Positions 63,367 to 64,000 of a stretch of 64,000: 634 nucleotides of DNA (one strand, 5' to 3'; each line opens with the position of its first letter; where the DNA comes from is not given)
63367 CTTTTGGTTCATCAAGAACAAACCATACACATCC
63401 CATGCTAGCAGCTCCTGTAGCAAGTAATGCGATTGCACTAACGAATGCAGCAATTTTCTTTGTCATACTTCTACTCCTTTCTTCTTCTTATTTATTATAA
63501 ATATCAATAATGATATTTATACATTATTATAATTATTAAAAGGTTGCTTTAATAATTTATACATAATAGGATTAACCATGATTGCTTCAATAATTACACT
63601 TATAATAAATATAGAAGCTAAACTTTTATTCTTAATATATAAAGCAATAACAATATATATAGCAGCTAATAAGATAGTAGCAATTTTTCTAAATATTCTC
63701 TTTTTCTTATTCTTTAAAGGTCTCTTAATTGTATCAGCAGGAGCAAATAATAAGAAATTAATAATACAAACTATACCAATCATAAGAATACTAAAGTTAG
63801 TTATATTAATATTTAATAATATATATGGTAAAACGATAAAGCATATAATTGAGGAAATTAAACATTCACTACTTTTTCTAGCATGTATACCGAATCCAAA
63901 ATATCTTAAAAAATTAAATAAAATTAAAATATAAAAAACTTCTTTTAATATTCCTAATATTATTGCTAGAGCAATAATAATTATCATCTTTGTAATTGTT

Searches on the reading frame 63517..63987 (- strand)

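Call 102: search_protein_families(library=pfam, proteins=[window:63517-63987:-], max_evalue=0.001)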
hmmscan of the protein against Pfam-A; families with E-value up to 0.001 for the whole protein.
window:63517-63987:- (156 aa): 1 family
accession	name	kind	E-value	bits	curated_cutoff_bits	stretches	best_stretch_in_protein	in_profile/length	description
PF04647.20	AgrB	-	6.8e-25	87.9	23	1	2-137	37-180/185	Accessory gene regulator B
